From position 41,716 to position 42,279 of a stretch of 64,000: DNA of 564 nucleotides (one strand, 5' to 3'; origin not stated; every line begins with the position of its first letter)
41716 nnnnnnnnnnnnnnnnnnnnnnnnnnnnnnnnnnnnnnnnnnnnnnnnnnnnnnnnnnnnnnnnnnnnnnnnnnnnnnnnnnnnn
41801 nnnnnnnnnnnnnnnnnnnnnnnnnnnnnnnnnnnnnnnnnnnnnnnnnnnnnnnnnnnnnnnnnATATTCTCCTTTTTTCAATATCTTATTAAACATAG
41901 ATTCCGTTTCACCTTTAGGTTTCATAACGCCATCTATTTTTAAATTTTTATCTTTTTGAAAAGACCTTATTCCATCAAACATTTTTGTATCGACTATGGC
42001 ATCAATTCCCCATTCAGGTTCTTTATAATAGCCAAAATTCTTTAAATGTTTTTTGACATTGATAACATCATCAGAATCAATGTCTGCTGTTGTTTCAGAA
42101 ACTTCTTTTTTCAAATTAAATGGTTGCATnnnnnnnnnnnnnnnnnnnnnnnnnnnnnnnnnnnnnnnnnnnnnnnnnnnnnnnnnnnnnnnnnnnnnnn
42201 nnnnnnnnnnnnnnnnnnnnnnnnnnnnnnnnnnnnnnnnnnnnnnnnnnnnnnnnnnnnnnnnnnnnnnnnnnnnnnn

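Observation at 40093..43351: Toxin/immunity-like insertion between rnhA and dsbD: PG-binding glycine-zipper protein without a signal peptide, surrounded by small membrane proteins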

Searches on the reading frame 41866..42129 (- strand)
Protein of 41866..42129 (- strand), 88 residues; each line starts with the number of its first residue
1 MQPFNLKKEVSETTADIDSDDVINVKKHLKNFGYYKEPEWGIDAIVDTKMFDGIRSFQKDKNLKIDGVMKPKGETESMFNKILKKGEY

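Call 12: find_related_loci(query=A1, collection=genome_contigs, flank=10000)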
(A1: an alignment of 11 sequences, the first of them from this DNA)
Query A1 (88 aa) in genome_contigs; peptide patterns used: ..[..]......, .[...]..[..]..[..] (x = any residue, [..] = any of these).
59 stretches matched a pattern; 31 encode a relative of the query (tblastn E <= 1e-3); 31 distinct loci.
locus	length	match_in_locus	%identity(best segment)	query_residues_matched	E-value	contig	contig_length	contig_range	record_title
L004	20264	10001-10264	100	1-88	3e-57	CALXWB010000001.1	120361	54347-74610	MAG: uncultured Alphaproteobacteria bacterium isolate BRZ_AT__bin33 genome assembly, contig: BRZ_AT__NODE_222_length_120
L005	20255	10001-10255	68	4-88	1e-38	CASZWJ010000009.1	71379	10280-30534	MAG: uncultured Alphaproteobacteria bacterium isolate extra-SRR5580761.40_1677796859 genome assembly, contig: NODE_469_l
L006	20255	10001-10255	65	4-88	1e-35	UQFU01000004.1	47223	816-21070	uncultured Alphaproteobacteria bacterium isolate UMGS241 genome assembly, contig: NODE_238_length_47223_cov_4.926688, wh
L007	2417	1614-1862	65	6-88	4e-34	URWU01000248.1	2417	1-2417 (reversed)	uncultured Alphaproteobacteria bacterium isolate UMGS1426 genome assembly, contig: NODE_4843_length_2417_cov_4.613887, w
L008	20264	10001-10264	61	1-88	1e-33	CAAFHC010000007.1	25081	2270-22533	MAG TPA_asm: Alphaproteobacteria bacterium, isolate HGM16780, WGS project CAAFHC010000000 data, contig: SRS146812_64_k99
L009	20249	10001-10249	66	3-85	6e-33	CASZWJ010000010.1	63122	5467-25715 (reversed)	MAG: uncultured Alphaproteobacteria bacterium isolate extra-SRR5580761.40_1677796859 genome assembly, contig: NODE_569_l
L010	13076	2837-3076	65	1-80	4e-33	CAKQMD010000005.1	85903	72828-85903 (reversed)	MAG: uncultured Alphaproteobacteria bacterium isolate REFINED_METABAT215_TOP10_CONTIGS_1500_ASSEMBLY_K77_MERGED__Nepal_M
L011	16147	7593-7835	62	4-84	1e-31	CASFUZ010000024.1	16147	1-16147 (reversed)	uncultured proteobacterium isolate O15_L1_384384_idba_bin.74 genome assembly, contig: O15_L1_384384_idba_bin.74.fa_scaff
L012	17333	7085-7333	60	6-88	4e-31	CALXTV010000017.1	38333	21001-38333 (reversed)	MAG: uncultured Alphaproteobacteria bacterium isolate BRZ_LG__bin14 genome assembly, contig: BRZ_LG__NODE_1231_length_38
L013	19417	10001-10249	60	6-88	4e-31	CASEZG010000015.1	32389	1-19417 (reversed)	uncultured proteobacterium isolate O35_L1_319319_idba_bin.187 genome assembly, contig: O35_L1_319319_idba_bin.187.fa_sca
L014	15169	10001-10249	61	3-85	1e-30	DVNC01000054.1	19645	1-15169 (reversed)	MAG TPA_asm: Candidatus Scatocola faecipullorum isolate ChiW3-316 ChiW3__C157916_L19645_SRR5506726, whole genome shotgun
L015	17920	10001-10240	64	6-85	7e-30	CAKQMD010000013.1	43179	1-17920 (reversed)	MAG: uncultured Alphaproteobacteria bacterium isolate REFINED_METABAT215_TOP10_CONTIGS_1500_ASSEMBLY_K77_MERGED__Nepal_M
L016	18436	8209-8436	64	6-81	1e-29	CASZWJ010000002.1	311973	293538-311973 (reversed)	MAG: uncultured Alphaproteobacteria bacterium isolate extra-SRR5580761.40_1677796859 genome assembly, contig: NODE_9_len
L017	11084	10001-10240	61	6-85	3e-29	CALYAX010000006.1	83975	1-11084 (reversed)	MAG: uncultured Alphaproteobacteria bacterium isolate BRZ_DH__bin41 genome assembly, contig: BRZ_DH__NODE_333_length_839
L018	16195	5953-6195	58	4-84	9e-28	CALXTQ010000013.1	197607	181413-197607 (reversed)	MAG: uncultured Alphaproteobacteria bacterium isolate E07__bin220 genome assembly, contig: E07__k127_968715, whole genom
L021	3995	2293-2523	48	4-83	1e-19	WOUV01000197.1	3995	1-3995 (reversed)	MAG: Rhodospirillaceae bacterium isolate X2_MetaBAT.1 scaffold_4403, whole genome shotgun sequence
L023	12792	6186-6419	44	4-83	1e-18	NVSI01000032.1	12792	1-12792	MAG: Alphaproteobacteria bacterium isolate NORP145 Contig_source1382A_9579, whole genome shotgun sequence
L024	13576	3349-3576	49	1-76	7e-18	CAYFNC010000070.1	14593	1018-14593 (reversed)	MAG TPA_asm: uncultured Hyphomicrobiales bacterium isolate ERP019367_co2_49 genome assembly, contig: NODE_2705_length_14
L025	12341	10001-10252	46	1-84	6e-18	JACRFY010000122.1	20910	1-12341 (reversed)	MAG: Magnetospirillum sp. isolate NC_groundwater_1737_Pr3_B-0.1um_68_14 SR-2_scaffold_141_1655414, whole genome shotgun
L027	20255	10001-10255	43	1-85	2e-17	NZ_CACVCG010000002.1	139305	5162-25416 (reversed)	Magnetospirillum sp. UT-4, whole genome shotgun sequence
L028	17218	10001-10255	43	1-85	5e-17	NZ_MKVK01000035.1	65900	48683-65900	MAG: Magnetospirillum sp. 64-120 scnpilot_p_inoc_scaffold_536, whole genome shotgun sequence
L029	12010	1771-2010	44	1-80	9e-17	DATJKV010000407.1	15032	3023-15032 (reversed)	MAG TPA_asm: Magnetospirillum sp. isolate SMAG_U15602 k141_4753447, whole genome shotgun sequence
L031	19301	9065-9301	41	4-84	2e-15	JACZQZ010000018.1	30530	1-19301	MAG: Proteobacteria bacterium isolate B18D1T1 B18D1T1_NODE221, whole genome shotgun sequence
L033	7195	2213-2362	42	35-84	1e-9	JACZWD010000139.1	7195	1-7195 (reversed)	MAG: Proteobacteria bacterium isolate B1T1B11 B1T1B11_NODE2141, whole genome shotgun sequence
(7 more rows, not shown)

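Call 18: search_protein_families(library=phrogs, max_evalue=0.01, proteins=[L023:1495-3489:+, L023:3895-5370:+, L023:5690-6181:+, L023:6183-6992:+])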
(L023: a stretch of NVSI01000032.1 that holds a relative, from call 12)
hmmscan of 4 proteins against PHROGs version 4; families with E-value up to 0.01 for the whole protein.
L023:1495-3489:+ (664 aa): 20 families
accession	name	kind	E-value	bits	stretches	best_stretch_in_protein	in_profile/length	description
phrog_13893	-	tail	3.8e-18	66.2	1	37-202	52-224/648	tail protein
phrog_1640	-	tail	2.7e-17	64.2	1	40-102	55-117/765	tail protein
phrog_28871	-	unknown function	1.2e-12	47.5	1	35-101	43-109/946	-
phrog_30017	-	unknown function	5.2e-12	45.5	1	36-101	50-115/1025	-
phrog_1171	-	tail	1.2e-10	41.5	1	40-207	59-231/954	tail spike protein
phrog_18522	-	tail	1.3e-08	34.7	1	159-213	156-214/612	tail protein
phrog_14558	-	tail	2.6e-08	33.6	1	161-201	90-130/740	tail spike protein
phrog_8649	-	unknown function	2.8e-08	33.8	0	38-103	53-118/743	-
phrog_2234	-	tail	3.5e-08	33.6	1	170-262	180-283/757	tail spike protein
phrog_4775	-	connector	1.5e-07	30.8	1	162-232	120-190/876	pre-neck appendage protein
phrog_15175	-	head and packaging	1.7e-07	31.1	1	162-231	219-288/647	virion structural protein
phrog_17959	-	unknown function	6.5e-07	29.6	1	174-223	31-81/503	-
phrog_13144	-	unknown function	2.9e-06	27.4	1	154-241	48-138/464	-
phrog_6518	-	tail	3.2e-06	26.5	1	40-109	49-118/793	tail fiber protein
phrog_20231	-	tail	3.9e-06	26.7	1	162-201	160-199/691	tail protein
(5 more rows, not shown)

L023:3895-5370:+ (491 aa): 6 families
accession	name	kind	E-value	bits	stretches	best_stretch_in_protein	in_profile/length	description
phrog_38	-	head and packaging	1.7e-82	279.3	1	12-477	283-718/760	terminase large subunit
phrog_4758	-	head and packaging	4.2e-22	79.7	1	14-190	28-207/243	terminase large subunit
phrog_17672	-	head and packaging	3.7e-19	69.9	1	28-198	56-225/395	terminase large subunit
phrog_5573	-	head and packaging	3.5e-07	30.9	1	217-462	13-233/250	terminase large subunit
phrog_5989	-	head and packaging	0.00042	20.6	1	44-113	159-225/347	terminase large subunit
phrog_979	-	head and packaging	0.00058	19.6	1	295-461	429-597/642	terminase large subunit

L023:5690-6181:+ (163 aa): 4 families
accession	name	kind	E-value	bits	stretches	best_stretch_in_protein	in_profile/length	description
phrog_938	-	lysis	5.4e-18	64.5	1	25-161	50-173/2185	endolysin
phrog_15649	-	lysis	5.9e-15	55.3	1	26-135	229-329/1079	endolysin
phrog_30550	-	unknown function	2.2e-05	25.2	1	25-101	86-158/220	-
phrog_14642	-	lysis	0.00015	22.3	1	14-85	89-153/215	endolysin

L023:6183-6992:+ (269 aa): 5 families
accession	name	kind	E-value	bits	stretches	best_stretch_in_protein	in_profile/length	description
phrog_6922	-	unknown function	3e-05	23.9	1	155-234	330-411/768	-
phrog_16692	-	unknown function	5.5e-05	22.7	1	165-212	719-767/1107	-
phrog_34863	-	unknown function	0.00011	21.4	1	87-205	317-442/966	-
phrog_1493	-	lysis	0.00034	20.9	1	13-108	244-329/394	endolysin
phrog_1793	-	head and packaging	0.0054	17.9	1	76-163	9-93/193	head scaffolding protein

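Call 19: search_protein_families(library=ncbifam, max_evalue=0.01, proteins=[L015:9971-10591:+, L012:7067-7705:+, L011:7581-8213:+, L014:9992-10708:+])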
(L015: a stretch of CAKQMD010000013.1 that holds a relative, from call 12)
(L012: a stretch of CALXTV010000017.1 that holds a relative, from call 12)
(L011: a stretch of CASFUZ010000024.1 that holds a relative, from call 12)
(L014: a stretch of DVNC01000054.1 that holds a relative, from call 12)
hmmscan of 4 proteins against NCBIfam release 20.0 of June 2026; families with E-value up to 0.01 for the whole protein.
L015:9971-10591:+ (206 aa): 2 families
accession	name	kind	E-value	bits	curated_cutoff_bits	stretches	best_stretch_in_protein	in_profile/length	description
TIGR02869.1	spore_SleB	equivalog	7.2e-07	29.3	236.5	1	25-98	14-84/201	spore cortex-lytic enzyme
NF052377.1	lmo1851_S41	exception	0.00027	19.8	725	1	16-101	382-462/468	lmo1851 family serine protease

L012:7067-7705:+ (212 aa): 2 families
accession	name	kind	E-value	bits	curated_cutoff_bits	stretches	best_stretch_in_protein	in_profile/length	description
TIGR02869.1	spore_SleB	equivalog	1.5e-06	28.2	236.5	1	20-84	13-74/201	spore cortex-lytic enzyme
NF052377.1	lmo1851_S41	exception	0.0017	17.2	725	1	11-88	381-453/468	lmo1851 family serine protease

L011:7581-8213:+ (210 aa): 2 families
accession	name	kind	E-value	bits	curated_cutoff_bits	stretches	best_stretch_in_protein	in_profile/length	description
TIGR02869.1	spore_SleB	equivalog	1.6e-06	28.1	236.5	1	20-83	13-73/201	spore cortex-lytic enzyme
NF052377.1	lmo1851_S41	exception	0.0018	17.1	725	1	11-86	381-451/468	lmo1851 family serine protease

L014:9992-10708:+ (238 aa): 0 families

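Call 44: search_protein_families(library=pfam, max_evalue=0.01, proteins=[L009:9992-10717:+, L010:2837-3754:+, L011:7581-8213:+, L012:7067-7705:+, L015:9983-10591:+, L021:2257-3225:+, L023:6183-6992:+, L010:3829-4236:-, L012:7762-8109:+, L009:10769-11134:+])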
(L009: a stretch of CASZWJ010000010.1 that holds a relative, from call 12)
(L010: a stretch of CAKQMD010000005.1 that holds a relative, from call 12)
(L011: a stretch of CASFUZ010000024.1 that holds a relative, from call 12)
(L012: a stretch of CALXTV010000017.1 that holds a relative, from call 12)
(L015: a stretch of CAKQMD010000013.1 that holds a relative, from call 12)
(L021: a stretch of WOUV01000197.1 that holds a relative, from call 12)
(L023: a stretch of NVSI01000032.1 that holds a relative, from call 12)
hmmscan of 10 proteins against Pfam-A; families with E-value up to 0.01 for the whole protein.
L009:9992-10717:+ (241 aa): 2 families
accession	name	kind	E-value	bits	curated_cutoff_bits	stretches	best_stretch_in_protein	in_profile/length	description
PF01471.23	PG_binding_1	-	1.1e-05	25.9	23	1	21-70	3-49/57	Putative peptidoglycan binding domain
PF10908.13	Tlde1_dom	-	0.00043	21.1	30.1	1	112-216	4-100/120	Tlde1 domain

L010:2837-3754:+ (305 aa): 2 families
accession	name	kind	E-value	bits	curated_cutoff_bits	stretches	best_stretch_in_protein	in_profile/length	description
PF01471.23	PG_binding_1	-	5.8e-09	36.4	23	1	19-69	2-49/57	Putative peptidoglycan binding domain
PF16754.10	Pesticin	-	5.7e-07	30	25.8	1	186-253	79-152/156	Bacterial toxin homologue of phage lysozyme, C-term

L011:7581-8213:+ (210 aa): 1 family
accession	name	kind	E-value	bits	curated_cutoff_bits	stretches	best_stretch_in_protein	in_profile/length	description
PF01471.23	PG_binding_1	-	8.4e-09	35.9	23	1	21-70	3-49/57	Putative peptidoglycan binding domain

L012:7067-7705:+ (212 aa): 2 families
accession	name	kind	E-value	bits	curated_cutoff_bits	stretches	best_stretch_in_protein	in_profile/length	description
PF00277.23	SAA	-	6.2e-17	62.3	30.8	1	120-197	12-91/102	Serum amyloid A protein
PF01471.23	PG_binding_1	-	7.1e-09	36.2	23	1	21-70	3-49/57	Putative peptidoglycan binding domain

L015:9983-10591:+ (202 aa): 1 family
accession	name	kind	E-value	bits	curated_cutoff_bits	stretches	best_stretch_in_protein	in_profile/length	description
PF01471.23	PG_binding_1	-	5.5e-08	33.3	23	1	21-70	3-49/57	Putative peptidoglycan binding domain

L021:2257-3225:+ (322 aa): 1 family
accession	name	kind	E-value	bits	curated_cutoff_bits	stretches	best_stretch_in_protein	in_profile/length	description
PF01471.23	PG_binding_1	-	4.9e-11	43.1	23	1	27-77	2-51/57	Putative peptidoglycan binding domain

L023:6183-6992:+ (269 aa): 1 family
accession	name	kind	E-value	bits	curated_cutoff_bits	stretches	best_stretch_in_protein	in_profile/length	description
PF01471.23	PG_binding_1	-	2.4e-05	24.9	23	1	16-65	2-49/57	Putative peptidoglycan binding domain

L010:3829-4236:- (135 aa): 0 families

L012:7762-8109:+ (115 aa): 0 families

L009:10769-11134:+ (121 aa): 0 families
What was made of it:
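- On Polymorphic toxin system: Sibling proteins carry known antibacterial domains (call 44).
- Closest known: T6SS cargo effector/immunity pairs acting in the periplasm. Same: Tlde1-like and Pesticin domains occur in sibling proteins (call 44).
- Sibling proteins carry bona fide antibacterial toxin domains (call 44).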

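Call 73: find_related_loci(query=A1, collection=viral_contigs, flank=8000)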
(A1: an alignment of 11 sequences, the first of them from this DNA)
Query A1 (88 aa) in viral_contigs; peptide patterns used: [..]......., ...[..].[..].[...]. (x = any residue, [..] = any of these).
75 stretches matched a pattern; 7 encode a relative of the query (tblastn E <= 1e-3); 7 distinct loci.
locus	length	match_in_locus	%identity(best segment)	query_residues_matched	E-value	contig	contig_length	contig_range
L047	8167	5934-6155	43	10-83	5e-18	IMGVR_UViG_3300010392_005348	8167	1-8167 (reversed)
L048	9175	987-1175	43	21-83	6e-17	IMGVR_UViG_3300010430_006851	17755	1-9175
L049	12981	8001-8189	43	21-83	5e-16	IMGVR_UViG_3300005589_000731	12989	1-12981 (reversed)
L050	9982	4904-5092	43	21-83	4e-16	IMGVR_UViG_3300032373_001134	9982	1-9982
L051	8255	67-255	41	21-83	6e-16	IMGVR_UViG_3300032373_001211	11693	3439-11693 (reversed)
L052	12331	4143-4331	43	21-83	1e-15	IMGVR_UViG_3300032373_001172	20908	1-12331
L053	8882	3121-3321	49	18-85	1e-15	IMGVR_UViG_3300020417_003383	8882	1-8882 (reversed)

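Call 79: search_protein_families(library=phrogs, max_evalue=0.0001, proteins=[L049:1103-1597:+, L049:1708-1914:+, L049:1911-3599:+, L049:3961-4629:+, L049:4723-5178:+, L049:5168-7129:+, L049:7126-7731:+, L049:7935-10328:+, L049:10330-10944:-, L049:11275-12426:-])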
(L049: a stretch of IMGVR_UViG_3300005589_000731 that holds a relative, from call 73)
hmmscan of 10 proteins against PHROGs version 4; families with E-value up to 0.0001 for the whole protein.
L049:1103-1597:+ (164 aa): 0 families

L049:1708-1914:+ (68 aa): 0 families

L049:1911-3599:+ (562 aa): 4 families
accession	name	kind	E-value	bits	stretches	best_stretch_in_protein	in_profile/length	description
phrog_332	-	connector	2.7e-106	357.1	1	4-491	7-515/560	head-tail adaptor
phrog_449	-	connector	1.8e-30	106.9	1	9-490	6-484/520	head-tail adaptor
phrog_21643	-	unknown function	1.1e-27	97.9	1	278-484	3-215/268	-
phrog_21528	-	unknown function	1.1e-26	94.7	1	9-217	4-215/224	-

L049:3961-4629:+ (222 aa): 0 families

L049:4723-5178:+ (151 aa): 1 family
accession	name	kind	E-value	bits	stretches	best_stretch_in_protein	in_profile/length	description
phrog_20210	-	unknown function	7.3e-20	72.3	1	20-126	18-126/153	-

L049:5168-7129:+ (653 aa): 2 families
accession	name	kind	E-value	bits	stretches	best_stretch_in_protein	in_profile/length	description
phrog_1493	-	lysis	1.1e-05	25.8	0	42-199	126-299/394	endolysin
phrog_1224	-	head and packaging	4.8e-05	23.8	0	150-199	9-58/438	endolysin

L049:7126-7731:+ (201 aa): 0 families

L049:7935-10328:+ (797 aa): 0 families

L049:10330-10944:- (204 aa): 1 family
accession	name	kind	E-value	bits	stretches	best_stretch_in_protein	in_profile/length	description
phrog_8741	-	unknown function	5.9e-23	82.7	1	43-167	93-222/380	-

L049:11275-12426:- (383 aa): 1 family
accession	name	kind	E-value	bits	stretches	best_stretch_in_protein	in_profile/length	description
phrog_8741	-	unknown function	2.8e-10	41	1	102-337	37-266/380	-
